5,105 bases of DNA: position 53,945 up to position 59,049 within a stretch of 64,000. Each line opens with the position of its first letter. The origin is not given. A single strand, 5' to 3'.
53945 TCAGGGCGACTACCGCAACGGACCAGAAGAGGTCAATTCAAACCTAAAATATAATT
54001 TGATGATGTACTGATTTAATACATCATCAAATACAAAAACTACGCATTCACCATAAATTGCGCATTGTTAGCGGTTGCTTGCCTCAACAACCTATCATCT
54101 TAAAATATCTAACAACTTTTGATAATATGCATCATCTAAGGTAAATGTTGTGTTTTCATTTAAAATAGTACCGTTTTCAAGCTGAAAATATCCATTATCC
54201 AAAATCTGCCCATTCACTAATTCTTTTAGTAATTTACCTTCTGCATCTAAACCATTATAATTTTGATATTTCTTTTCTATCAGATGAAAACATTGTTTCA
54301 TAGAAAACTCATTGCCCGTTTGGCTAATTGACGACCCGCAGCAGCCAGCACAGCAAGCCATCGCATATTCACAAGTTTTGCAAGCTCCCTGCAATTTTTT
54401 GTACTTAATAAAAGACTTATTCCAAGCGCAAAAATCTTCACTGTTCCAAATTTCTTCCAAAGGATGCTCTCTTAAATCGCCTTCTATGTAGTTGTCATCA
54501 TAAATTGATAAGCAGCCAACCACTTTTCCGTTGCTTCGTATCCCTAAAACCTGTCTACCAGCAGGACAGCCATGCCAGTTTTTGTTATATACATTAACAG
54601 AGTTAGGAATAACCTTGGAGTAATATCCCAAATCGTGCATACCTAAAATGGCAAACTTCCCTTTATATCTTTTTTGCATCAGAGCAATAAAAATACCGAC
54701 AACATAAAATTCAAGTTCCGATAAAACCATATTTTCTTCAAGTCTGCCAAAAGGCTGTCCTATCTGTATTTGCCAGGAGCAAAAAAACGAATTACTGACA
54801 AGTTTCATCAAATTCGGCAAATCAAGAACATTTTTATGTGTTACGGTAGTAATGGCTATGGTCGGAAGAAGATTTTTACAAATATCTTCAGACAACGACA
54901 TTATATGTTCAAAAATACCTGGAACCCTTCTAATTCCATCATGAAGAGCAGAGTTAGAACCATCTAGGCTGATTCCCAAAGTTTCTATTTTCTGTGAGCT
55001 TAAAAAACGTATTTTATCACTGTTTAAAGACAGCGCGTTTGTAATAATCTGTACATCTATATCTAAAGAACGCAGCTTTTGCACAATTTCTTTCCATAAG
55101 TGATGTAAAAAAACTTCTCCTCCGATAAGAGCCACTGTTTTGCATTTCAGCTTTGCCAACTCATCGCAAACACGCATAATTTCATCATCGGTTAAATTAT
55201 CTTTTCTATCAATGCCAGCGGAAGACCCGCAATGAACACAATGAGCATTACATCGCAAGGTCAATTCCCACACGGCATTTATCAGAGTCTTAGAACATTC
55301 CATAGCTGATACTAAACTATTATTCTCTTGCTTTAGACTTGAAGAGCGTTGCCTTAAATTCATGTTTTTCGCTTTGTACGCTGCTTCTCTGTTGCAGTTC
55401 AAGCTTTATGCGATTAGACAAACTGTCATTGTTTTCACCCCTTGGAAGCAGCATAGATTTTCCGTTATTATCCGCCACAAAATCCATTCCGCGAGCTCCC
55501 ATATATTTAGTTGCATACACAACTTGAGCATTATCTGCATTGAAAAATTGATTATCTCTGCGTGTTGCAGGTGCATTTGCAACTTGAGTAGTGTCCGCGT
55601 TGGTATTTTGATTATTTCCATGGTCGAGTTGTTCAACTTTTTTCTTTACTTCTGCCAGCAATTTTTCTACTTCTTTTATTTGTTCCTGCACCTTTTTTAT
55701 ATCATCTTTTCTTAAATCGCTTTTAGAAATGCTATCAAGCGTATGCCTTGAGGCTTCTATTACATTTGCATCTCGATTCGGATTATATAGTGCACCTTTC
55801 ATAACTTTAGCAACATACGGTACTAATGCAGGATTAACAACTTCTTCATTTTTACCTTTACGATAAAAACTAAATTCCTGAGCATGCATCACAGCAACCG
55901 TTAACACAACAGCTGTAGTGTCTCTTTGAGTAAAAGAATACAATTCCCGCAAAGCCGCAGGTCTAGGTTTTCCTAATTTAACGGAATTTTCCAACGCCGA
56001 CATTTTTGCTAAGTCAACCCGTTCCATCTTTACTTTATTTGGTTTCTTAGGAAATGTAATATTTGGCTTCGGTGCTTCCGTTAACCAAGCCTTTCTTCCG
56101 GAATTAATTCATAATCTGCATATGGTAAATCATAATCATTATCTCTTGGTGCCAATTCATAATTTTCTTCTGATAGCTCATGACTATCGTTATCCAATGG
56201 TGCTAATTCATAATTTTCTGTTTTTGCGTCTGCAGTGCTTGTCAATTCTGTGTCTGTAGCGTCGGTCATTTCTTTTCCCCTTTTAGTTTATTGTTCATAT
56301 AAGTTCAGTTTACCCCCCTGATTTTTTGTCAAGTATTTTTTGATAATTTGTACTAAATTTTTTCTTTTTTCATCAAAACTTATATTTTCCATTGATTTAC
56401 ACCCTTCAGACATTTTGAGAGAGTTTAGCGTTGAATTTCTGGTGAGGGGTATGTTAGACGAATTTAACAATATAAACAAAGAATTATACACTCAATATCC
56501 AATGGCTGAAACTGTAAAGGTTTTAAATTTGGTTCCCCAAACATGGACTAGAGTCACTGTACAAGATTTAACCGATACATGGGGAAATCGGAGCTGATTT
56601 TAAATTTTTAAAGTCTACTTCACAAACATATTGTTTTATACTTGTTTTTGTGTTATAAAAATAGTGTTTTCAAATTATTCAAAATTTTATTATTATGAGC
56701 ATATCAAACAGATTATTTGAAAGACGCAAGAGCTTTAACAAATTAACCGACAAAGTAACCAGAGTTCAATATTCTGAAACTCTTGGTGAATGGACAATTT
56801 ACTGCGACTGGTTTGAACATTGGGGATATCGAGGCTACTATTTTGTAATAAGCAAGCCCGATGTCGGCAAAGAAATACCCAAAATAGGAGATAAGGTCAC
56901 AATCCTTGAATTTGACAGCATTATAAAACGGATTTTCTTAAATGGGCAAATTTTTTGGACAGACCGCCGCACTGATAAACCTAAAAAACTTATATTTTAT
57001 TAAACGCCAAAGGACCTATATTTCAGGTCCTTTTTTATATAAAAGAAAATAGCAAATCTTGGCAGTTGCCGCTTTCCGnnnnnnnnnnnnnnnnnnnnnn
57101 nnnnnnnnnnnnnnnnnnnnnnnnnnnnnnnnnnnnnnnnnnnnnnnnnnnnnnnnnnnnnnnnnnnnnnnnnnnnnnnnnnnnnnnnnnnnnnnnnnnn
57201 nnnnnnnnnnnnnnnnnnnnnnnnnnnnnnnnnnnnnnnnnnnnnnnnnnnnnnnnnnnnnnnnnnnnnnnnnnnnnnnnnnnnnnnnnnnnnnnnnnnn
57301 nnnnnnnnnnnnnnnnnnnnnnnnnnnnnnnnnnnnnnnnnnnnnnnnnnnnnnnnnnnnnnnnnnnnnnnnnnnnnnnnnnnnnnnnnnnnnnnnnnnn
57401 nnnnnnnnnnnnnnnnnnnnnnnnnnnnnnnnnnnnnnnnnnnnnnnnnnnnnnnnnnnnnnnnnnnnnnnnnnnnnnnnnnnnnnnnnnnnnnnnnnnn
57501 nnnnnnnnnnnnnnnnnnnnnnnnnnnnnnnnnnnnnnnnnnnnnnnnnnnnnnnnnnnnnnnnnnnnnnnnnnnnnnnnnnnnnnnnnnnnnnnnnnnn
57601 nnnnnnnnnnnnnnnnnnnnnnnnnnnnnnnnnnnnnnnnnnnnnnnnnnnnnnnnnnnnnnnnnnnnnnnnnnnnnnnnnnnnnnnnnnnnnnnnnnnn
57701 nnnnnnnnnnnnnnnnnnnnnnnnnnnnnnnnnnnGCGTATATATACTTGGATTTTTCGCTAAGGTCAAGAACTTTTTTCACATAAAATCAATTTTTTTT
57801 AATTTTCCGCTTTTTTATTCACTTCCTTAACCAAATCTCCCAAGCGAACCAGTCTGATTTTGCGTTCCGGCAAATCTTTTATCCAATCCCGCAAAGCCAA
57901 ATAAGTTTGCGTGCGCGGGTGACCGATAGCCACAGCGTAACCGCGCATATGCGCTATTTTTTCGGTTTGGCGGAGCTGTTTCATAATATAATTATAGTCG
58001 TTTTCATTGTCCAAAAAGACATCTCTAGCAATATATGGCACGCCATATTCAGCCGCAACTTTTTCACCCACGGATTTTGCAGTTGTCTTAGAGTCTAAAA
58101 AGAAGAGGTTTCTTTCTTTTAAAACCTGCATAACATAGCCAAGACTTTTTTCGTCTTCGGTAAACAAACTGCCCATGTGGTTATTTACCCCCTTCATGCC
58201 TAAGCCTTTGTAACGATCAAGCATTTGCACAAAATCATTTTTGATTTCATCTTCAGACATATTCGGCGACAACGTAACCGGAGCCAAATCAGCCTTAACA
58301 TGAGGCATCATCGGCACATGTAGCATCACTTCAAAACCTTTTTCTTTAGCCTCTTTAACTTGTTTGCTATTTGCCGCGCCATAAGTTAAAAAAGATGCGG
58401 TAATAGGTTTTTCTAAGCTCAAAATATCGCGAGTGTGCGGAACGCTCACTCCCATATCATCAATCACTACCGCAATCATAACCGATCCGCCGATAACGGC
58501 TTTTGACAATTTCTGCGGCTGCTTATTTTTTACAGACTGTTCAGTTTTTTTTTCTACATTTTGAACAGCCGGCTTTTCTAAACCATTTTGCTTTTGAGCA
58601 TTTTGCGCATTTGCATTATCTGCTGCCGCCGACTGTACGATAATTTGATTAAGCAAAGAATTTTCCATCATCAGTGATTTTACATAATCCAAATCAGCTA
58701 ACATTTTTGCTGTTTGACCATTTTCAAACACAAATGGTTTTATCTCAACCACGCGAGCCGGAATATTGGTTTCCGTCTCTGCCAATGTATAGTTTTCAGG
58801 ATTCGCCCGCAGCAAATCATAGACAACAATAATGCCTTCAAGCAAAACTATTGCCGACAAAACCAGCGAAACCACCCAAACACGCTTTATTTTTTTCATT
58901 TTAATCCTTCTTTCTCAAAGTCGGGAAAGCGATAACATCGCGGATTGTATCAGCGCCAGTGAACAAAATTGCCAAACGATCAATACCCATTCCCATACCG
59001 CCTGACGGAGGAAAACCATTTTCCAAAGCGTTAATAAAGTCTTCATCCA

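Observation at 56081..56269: Precursor architecture: 17-aa leader-like N-terminus and three (possibly four) Y-[ED]-L-x-P units, net charge about -16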

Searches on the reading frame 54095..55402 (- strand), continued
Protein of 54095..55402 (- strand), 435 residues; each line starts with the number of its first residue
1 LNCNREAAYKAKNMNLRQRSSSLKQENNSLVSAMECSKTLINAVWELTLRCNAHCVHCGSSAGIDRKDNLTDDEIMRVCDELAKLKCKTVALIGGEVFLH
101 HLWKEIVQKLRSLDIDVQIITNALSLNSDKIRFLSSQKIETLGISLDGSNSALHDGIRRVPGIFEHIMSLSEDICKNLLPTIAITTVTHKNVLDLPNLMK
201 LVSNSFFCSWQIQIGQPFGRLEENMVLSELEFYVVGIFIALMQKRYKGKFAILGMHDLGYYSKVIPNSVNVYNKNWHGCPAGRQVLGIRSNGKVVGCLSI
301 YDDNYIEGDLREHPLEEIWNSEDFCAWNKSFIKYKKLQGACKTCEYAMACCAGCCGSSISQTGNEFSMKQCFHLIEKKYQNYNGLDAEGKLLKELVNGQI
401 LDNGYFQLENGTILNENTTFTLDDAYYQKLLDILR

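Call 99: fold_search(model_id=the predicted structure, library=pdb)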
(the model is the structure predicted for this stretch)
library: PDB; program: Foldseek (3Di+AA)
matches with E <= 10: 1669; with E <= 0.001: 100
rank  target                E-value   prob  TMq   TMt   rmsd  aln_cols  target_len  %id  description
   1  5v1q_B                3.0e-14  1.00  0.67  0.61   4.6       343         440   16  Crystal structure of Streptococcus suis SuiB (released 2017-08-30)
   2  6efn                  4.7e-14  1.00  0.60  0.63   3.4       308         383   20  Structure of a RiPP maturase, SkfB (released 2018-10-24)
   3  6c8v                  1.7e-13  1.00  0.57  0.72   4.6       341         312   19  X-ray structure of PqqE from Methylobacterium extorquens (released 2018-02-14)
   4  5v1t_A                3.3e-13  1.00  0.67  0.62   4.4       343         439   16  Crystal structure of Streptococcus suis SuiB bound to precursor peptide SuiA (released 2017-08-30)
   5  4k37_B                5.0e-13  1.00  0.61  0.66   6.5       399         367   15  Native anSMEcpe with bound AdoMet (released 2013-05-08)
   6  4k39_A                7.6e-13  1.00  0.63  0.69   5.8       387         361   15  Native anSMEcpe with bound AdoMet and Cp18Cys peptide (released 2013-05-08)
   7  4k36_A                8.6e-13  1.00  0.60  0.63   8.7       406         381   15  His6 tagged anSMEcpe with bound AdoMet (released 2013-05-08)
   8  5v1s_A                9.7e-13  1.00  0.67  0.64   4.4       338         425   14  Crystal structure of Streptococcus suis SuiB bound to S-adenosylmethionine (released 2017-08-30)
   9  4k37_A                9.7e-13  1.00  0.61  0.66   6.4       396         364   17  Native anSMEcpe with bound AdoMet (released 2013-05-08)
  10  5v1s_B                1.4e-12  1.00  0.64  0.61   4.7       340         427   16  Crystal structure of Streptococcus suis SuiB bound to S-adenosylmethionine (released 2017-08-30)
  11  4k38_A                1.8e-12  1.00  0.64  0.69   5.7       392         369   16  Native anSMEcpe with bound AdoMet and Kp18Cys peptide (released 2013-05-08)
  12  5v1q_A                3.1e-12  1.00  0.67  0.63   4.6       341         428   15  Crystal structure of Streptococcus suis SuiB (released 2017-08-30)
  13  4k39_B                9.1e-12  1.00  0.63  0.70   5.6       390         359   16  Native anSMEcpe with bound AdoMet and Cp18Cys peptide (released 2013-05-08)
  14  4k38_B                1.1e-11  1.00  0.64  0.71   5.7       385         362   16  Native anSMEcpe with bound AdoMet and Kp18Cys peptide (released 2013-05-08)
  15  4k36_B                2.5e-11  1.00  0.63  0.69   6.0       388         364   15  His6 tagged anSMEcpe with bound AdoMet (released 2013-05-08)
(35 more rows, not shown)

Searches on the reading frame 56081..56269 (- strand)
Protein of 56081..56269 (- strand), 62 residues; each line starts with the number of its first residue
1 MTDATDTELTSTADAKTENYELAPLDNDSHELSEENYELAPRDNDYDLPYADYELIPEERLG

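Call 3: search_protein_families(library=pfam, proteins=[window:56081-56269:-], max_evalue=0.01)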
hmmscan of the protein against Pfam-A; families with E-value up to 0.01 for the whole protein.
window:56081-56269:- (62 aa): 0 families

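Call 4: search_protein_families(library=ncbifam, proteins=[window:56081-56269:-], max_evalue=0.01)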
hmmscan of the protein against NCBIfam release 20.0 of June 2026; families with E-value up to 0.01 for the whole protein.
window:56081-56269:- (62 aa): 0 families

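Call 5: find_homologous_proteins(query=window:56084-56269:-, max_evalue=10)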
Query window:56084-56269:- (62 aa): 1 proteins with E <= 10 among 1 candidates.
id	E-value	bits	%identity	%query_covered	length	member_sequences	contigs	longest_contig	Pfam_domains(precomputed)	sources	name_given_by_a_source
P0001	9.2e-32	125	100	100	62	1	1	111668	-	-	-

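Call 20: search_protein_representatives(protein=window:56084-56269:-)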
Query: 62 residues. Proteins with E-value up to 0.001 (for the whole library): 3; up to 1e-10: 2; up to 1e-30: 1. The best 3 are listed.
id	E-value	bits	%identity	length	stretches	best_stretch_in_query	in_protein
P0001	2.9e-32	125.3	100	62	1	1-62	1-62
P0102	8.5e-18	79.9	40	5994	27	10-44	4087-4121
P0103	7.3e-05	39.3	45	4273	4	20-44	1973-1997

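Call 69: find_encoding_contigs(protein=P0001, flank=3000, max_places=3)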
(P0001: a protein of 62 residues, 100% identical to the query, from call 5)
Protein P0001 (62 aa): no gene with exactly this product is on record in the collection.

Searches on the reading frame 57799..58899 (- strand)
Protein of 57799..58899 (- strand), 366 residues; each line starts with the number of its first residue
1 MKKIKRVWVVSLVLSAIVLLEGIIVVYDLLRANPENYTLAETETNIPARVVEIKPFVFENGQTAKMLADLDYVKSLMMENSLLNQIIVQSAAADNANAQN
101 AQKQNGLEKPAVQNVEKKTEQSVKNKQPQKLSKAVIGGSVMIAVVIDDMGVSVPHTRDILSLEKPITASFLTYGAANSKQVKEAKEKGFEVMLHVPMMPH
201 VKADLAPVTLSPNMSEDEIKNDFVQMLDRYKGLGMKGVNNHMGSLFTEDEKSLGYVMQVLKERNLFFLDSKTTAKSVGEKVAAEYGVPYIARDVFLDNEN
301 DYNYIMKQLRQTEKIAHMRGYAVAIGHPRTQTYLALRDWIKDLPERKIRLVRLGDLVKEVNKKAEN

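Call 3: search_protein_families(library=pfam, proteins=[window:57799-58899:-], max_evalue=0.01)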
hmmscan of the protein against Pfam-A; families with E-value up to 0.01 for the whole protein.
window:57799-58899:- (366 aa): 1 family
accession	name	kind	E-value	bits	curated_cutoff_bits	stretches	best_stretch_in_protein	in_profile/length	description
PF04748.18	Polysacc_deac_2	-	5.8e-71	238.4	27.5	1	144-356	1-211/212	Divergent polysaccharide deacetylase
